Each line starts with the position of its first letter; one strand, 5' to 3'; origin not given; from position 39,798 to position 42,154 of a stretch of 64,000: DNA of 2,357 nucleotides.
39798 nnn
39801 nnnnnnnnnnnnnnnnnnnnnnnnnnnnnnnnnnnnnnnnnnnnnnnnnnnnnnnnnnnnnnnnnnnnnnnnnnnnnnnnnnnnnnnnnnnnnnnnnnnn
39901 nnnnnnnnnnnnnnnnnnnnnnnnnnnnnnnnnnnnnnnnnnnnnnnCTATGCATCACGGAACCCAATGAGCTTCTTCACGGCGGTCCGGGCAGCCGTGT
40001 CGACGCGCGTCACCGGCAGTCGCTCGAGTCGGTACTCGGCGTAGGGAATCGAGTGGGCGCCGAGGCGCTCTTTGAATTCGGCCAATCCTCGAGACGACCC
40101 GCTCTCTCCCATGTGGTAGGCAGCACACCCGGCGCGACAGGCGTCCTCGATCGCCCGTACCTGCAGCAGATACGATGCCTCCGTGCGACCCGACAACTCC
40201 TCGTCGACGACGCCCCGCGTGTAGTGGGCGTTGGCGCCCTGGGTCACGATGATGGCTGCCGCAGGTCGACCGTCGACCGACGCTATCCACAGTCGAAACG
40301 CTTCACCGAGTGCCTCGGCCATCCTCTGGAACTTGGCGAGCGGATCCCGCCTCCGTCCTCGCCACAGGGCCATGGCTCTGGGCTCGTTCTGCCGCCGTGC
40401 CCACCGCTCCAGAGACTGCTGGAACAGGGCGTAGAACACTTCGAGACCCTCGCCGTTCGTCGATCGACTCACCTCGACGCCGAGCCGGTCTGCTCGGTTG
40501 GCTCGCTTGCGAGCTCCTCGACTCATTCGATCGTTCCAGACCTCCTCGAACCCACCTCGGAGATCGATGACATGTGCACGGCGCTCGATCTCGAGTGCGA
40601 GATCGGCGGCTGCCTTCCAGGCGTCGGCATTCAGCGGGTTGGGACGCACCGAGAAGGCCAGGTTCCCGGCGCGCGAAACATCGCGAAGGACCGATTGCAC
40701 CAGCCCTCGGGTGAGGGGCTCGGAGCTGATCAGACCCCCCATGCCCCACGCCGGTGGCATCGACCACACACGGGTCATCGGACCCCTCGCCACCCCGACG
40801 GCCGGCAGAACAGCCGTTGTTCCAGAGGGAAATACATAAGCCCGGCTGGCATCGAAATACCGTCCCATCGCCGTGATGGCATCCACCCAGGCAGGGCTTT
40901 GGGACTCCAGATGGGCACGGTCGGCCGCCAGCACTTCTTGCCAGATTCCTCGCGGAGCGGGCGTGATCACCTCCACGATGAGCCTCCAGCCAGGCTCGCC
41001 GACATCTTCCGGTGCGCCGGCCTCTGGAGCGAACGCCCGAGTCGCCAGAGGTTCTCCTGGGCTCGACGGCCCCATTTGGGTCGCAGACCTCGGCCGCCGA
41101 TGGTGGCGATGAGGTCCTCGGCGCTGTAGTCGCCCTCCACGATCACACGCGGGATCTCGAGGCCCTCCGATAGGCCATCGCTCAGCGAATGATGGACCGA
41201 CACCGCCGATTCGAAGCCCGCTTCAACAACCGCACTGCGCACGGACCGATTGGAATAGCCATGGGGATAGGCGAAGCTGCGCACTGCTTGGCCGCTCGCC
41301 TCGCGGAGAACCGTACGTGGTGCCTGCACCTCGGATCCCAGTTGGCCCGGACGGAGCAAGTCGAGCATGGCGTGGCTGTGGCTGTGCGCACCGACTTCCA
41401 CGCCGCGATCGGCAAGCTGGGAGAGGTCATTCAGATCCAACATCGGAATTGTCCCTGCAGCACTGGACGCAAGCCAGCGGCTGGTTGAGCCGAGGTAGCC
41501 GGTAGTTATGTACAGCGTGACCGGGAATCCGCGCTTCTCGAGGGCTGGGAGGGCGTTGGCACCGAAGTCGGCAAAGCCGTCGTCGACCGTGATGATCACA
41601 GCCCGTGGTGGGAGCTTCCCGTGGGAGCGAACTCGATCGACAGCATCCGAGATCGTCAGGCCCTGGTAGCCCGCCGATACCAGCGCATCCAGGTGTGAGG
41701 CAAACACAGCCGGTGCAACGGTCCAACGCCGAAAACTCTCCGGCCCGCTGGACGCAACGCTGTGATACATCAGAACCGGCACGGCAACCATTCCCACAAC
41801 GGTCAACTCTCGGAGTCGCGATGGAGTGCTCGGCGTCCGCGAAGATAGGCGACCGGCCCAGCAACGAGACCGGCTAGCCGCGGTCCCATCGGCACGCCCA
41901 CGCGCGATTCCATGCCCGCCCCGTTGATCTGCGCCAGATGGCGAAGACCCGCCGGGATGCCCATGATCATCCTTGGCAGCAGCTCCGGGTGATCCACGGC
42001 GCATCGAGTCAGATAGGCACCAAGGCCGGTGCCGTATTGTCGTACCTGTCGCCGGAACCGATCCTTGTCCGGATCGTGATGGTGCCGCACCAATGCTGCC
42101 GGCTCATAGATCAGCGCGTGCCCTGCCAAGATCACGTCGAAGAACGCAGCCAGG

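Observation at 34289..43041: Nine-gene same-strand cell-envelope polysaccharide operon containing a flippase-kinase fusion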

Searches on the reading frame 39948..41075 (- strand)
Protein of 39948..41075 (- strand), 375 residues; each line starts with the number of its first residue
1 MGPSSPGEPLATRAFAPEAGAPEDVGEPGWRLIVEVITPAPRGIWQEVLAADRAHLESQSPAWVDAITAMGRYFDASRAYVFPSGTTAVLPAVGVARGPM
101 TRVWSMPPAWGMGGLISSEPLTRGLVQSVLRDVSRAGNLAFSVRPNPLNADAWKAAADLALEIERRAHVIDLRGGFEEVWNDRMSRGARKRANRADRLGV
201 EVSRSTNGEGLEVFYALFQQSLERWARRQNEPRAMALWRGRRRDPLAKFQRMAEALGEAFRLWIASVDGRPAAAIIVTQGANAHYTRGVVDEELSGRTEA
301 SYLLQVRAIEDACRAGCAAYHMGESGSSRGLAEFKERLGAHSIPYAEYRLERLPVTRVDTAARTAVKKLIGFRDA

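Call 4: search_protein_families(library=pfam, proteins=[window:39948-41075:-], max_evalue=0.01)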
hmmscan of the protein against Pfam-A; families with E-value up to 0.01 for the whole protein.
window:39948-41075:- (375 aa): 2 families
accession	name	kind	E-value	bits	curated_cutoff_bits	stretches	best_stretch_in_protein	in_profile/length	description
PF13480.13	Acetyltransf_6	-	8.3e-13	49.1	22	1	186-335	5-142/143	Acetyltransferase (GNAT) domain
PF02388.22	FemAB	-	2.9e-06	26.8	24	1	168-224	154-209/406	FemAB family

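Call 5: search_protein_families(library=ncbifam, proteins=[window:39948-41075:-], max_evalue=0.01)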
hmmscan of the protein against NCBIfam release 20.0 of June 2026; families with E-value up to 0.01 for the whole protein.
window:39948-41075:- (375 aa): 2 families
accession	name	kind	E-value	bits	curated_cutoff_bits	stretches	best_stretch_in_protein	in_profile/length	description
NF047883.1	UAcmpLyAlTFemX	equivalog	0.00073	18.9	500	1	209-325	181-295/337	UDP-N-acetylmuramoylpentapeptide-lysine N(6)-alanyltransferase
NF045895.1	tail_region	hypoth_equivalog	0.0077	16.1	50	0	201-235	7-41/55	putative phage tail protein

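Call 48: search_solved_structures(query=window:39948-40970:-, max_evalue=1)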
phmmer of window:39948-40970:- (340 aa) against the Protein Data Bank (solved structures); distinct sequences matched with E-value up to 1: 0.

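Call 91: search_solved_structures(query=A6, max_evalue=5)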
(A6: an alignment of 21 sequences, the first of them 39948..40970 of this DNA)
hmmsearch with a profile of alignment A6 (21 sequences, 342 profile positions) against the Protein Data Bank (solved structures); distinct sequences matched with E-value up to 5: 16.
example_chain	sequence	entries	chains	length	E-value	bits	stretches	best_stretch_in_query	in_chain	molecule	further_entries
9wqy_A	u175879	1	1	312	1.6e-08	37.3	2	227-317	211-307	aminoacyl-tRNA-dependent peptide synthase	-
9wqw_A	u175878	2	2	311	8.6e-07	31.6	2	226-317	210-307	aminoacyl-tRNA-dependent peptide synthase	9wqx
1xe4_A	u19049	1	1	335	4.6e-06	29.2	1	126-306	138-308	FemX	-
1ne9_A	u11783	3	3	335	4.9e-06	29.1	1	126-306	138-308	FemX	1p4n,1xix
3gkr_A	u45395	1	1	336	4.9e-06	29.1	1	126-306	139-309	FemX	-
4ii9_A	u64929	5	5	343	5.3e-06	29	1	126-306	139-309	FemX | UDP-N-acetylmuramoylpentapeptide-lysine N(6)-alanyltransferase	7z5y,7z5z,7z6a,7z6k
1xf8_A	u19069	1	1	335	1.4e-05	27.6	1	126-306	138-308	FemX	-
6m10_A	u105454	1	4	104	0.012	18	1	205-272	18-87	Putative Fis-like DNA-binding protein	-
3ob9_A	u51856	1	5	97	0.24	13.6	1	162-201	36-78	Male-specific lethal 3-like 1 (Drosophila), isoform CRA_c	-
3oa6_A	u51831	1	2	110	0.27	13.5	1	162-205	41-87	Male-specific lethal 3 homolog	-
1rv8_A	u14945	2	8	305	0.32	13.3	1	190-263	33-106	fructose-1,6-bisphosphate aldolase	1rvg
3j1e_A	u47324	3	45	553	0.39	13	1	87-180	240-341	Chaperonin beta subunit | Chaperonin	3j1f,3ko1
6ki2_A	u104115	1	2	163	1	11.6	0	273-297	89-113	Low affinity sulfate transporter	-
6xhi_A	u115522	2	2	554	1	11.6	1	88-185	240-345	Thermosome subunit beta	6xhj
4xcg_B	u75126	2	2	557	1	11.5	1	88-185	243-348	Thermosome subunit beta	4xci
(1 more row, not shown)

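Call 92: search_protein_families(library=ncbifam, alignment_id=A6, max_evalue=0.01)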
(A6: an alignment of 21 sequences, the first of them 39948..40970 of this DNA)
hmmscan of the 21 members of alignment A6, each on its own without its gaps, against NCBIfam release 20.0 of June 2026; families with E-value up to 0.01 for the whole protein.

A. member 1, window:39948-40970:- (340 aa): 2 families
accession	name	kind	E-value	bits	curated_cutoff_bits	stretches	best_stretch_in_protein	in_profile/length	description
NF047883.1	UAcmpLyAlTFemX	equivalog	0.00057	19.3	500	1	174-290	181-295/337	UDP-N-acetylmuramoylpentapeptide-lysine N(6)-alanyltransferase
NF045895.1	tail_region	hypoth_equivalog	0.0065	16.4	50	0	166-200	7-41/55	putative phage tail protein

B. families by the number of members that match (of 21 scanned): 3 families
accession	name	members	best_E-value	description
TIGR03019.1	pepcterm_femAB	18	1.3e-11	FemAB family XrtA/PEP-CTERM system-associated protein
NF047883.1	UAcmpLyAlTFemX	6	1.2e-05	UDP-N-acetylmuramoylpentapeptide-lysine N(6)-alanyltransferase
NF045895.1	tail_region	1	0.0065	putative phage tail protein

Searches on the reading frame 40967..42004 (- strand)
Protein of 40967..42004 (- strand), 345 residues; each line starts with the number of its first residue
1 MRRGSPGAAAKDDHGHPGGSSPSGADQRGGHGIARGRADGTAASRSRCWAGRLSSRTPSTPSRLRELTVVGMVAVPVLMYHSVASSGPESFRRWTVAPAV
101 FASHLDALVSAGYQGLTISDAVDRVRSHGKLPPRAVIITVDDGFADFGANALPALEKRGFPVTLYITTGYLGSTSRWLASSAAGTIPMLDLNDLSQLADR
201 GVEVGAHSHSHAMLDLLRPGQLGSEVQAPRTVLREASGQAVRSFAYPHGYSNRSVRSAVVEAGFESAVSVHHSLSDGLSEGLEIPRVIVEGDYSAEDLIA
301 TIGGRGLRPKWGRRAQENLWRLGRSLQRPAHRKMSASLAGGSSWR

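Call 4: search_protein_families(library=pfam, proteins=[window:40967-42004:-], max_evalue=0.01)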
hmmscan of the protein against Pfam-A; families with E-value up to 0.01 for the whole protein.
window:40967-42004:- (345 aa): 1 family
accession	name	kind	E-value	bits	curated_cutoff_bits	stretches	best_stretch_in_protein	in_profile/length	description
PF01522.26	Polysacc_deac_1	-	9.5e-21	74.5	23.1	1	129-265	2-122/124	Polysaccharide deacetylase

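Call 5: search_protein_families(library=ncbifam, proteins=[window:40967-42004:-], max_evalue=0.01)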
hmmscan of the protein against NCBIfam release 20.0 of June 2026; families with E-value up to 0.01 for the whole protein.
window:40967-42004:- (345 aa): 9 families
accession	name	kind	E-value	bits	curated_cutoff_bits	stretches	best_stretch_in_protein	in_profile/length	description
TIGR03938.2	deacetyl_PgaB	equivalog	1.5e-18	66.5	321.9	2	77-210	5-144/621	poly-beta-1,6-N-acetyl-D-glucosamine N-deacetylase PgaB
TIGR03933.1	PIA_icaB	equivalog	3.1e-11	43.2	248.35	1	91-299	30-238/245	intercellular adhesin biosynthesis polysaccharide N-deacetylase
NF011177.0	PRK14582.1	equivalog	3.4e-10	38.8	923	1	77-161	51-134/671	poly-beta-1,6-N-acetyl-D-glucosamine N-deacetylase PgaB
NF050820.1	PolSacchBiosHfsH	equivalog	1.1e-09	38.4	400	1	136-292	36-183/249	oligosaccharide deacetylase HfsH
NF011176.0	PRK14581.1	equivalog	6.3e-07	27.9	1091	1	77-164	51-137/673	poly-beta-1,6-N-acetyl-D-glucosamine N-deacetylase PgaB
TIGR02764.1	spore_ybaN_pdaB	equivalog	4.4e-05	23.3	237.4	1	195-266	52-123/191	polysaccharide deacetylase family sporulation protein PdaB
TIGR03006.1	pepcterm_polyde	equivalog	0.00062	19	276.2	1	195-271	67-146/272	XrtA system polysaccharide deacetylase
TIGR04243.1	nodulat_NodB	equivalog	0.00066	19.2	240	1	195-266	48-120/197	chitooligosaccharide deacetylase NodB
TIGR02873.1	spore_ylxY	hypoth_equivalog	0.0023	17.2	391.5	1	196-260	132-196/268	probable sporulation protein, polysaccharide deacetylase family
